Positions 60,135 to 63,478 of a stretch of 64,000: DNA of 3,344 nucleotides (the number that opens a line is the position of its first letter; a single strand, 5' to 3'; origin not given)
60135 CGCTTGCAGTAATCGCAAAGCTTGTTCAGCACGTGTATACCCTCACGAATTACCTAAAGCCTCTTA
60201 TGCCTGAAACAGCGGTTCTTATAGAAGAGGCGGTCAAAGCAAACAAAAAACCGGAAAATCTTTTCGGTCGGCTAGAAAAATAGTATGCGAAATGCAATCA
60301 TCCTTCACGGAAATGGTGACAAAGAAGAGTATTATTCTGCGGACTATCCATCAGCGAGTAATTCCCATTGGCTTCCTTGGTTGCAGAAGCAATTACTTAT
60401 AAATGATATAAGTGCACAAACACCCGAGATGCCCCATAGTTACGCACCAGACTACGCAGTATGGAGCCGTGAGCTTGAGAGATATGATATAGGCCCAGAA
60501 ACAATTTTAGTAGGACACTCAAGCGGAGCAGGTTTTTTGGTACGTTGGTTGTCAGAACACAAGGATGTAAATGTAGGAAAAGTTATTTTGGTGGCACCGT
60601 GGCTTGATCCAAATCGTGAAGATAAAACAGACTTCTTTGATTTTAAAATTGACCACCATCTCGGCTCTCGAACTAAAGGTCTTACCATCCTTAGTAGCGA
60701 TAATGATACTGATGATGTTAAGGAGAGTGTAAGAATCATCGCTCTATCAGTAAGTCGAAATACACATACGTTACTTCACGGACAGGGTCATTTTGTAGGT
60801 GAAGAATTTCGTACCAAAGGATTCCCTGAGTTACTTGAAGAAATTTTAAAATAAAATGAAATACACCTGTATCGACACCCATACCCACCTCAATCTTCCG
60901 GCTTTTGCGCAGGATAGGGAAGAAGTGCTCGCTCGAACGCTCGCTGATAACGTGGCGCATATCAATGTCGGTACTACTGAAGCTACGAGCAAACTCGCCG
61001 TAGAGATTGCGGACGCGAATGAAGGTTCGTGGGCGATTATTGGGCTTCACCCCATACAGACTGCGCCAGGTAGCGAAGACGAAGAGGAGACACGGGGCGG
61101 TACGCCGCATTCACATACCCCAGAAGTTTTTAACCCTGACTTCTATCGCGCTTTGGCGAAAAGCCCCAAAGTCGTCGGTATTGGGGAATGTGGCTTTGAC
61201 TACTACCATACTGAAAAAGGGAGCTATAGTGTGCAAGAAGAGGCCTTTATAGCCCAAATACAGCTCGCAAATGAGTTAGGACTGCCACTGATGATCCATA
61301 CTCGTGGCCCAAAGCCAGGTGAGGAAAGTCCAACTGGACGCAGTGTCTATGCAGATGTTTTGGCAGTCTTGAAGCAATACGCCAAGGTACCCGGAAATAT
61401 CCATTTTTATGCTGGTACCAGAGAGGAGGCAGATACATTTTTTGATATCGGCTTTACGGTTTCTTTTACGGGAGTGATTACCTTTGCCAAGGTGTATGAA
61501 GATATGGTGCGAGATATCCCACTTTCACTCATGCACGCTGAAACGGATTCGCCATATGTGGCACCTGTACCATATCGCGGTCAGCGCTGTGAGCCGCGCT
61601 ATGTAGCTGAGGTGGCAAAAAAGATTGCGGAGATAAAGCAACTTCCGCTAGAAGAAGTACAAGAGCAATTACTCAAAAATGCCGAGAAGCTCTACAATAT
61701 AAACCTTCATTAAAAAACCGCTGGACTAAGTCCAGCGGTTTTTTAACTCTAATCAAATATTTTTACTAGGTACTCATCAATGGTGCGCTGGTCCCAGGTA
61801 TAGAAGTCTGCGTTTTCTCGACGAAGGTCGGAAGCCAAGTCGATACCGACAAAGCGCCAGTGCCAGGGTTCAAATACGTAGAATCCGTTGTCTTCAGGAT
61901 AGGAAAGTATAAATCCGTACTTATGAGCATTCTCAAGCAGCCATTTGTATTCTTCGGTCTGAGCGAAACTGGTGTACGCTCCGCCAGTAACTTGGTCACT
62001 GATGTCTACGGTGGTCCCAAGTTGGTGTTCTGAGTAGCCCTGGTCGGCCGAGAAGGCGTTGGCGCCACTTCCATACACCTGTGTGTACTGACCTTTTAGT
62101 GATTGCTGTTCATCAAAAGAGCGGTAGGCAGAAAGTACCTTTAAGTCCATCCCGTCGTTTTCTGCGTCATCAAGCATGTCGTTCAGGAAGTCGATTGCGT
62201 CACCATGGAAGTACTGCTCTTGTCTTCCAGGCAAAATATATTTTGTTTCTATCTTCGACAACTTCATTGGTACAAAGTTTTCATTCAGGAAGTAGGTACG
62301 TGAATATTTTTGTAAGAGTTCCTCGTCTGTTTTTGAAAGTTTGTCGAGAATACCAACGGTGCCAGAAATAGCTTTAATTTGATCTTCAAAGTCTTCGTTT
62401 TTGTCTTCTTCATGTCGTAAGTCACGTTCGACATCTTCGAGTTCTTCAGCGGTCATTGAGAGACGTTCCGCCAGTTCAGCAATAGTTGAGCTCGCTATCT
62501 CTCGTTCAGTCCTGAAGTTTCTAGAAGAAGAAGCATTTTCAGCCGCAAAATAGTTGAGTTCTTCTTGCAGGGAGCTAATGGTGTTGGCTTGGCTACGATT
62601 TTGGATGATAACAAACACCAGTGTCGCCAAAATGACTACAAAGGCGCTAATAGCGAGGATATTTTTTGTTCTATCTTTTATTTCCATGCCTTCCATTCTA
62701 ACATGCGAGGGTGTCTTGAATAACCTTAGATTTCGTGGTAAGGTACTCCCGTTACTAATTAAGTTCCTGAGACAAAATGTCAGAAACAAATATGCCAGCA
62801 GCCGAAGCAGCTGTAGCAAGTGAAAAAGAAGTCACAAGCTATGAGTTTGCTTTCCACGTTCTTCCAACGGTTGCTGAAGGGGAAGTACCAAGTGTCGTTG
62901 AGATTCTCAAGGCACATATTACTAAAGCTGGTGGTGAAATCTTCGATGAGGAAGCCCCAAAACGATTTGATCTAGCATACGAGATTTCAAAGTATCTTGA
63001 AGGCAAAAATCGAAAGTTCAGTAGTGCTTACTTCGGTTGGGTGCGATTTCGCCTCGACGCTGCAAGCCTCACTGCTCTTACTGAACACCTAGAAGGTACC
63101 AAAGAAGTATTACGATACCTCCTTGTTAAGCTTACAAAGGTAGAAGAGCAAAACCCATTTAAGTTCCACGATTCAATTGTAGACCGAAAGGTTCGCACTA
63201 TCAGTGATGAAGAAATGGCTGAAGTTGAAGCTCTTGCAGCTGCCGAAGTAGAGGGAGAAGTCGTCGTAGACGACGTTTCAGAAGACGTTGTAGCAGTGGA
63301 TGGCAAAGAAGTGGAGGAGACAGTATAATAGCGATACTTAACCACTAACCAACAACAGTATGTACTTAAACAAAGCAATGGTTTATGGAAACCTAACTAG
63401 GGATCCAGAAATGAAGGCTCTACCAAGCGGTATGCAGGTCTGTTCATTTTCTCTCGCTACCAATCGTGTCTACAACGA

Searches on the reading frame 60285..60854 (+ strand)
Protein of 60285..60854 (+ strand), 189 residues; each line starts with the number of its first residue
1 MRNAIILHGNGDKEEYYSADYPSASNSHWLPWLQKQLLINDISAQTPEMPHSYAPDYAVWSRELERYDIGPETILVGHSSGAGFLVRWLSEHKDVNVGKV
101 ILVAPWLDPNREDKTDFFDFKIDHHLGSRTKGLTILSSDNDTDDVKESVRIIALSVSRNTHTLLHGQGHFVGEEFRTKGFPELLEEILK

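Call 34: search_protein_families(library=pfam, proteins=[window:60285-60854:+], max_evalue=0.001)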
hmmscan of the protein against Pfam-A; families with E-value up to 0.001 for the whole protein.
window:60285-60854:+ (189 aa): 3 families
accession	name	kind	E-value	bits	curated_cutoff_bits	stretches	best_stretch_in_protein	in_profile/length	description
PF06821.19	Ser_hydrolase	-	5.3e-10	39.9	22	1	24-160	10-145/172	Serine hydrolase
PF12146.15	Hydrolase_4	-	0.00012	21.9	27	1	61-119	66-123/239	Serine aminopeptidase, S33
PF12697.13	Abhydrolase_6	-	0.00078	20.6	26.3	0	46-110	41-99/217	Alpha/beta hydrolase family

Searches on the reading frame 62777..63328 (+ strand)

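Call 34: search_protein_families(library=pfam, proteins=[window:62777-63328:+], max_evalue=0.001)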
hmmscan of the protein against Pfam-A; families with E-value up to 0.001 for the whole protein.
window:62777-63328:+ (183 aa): 1 family
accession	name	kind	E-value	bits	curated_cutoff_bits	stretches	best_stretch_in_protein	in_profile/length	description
PF01250.22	Ribosomal_S6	-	2.8e-12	47.1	27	1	22-118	2-90/90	Ribosomal protein S6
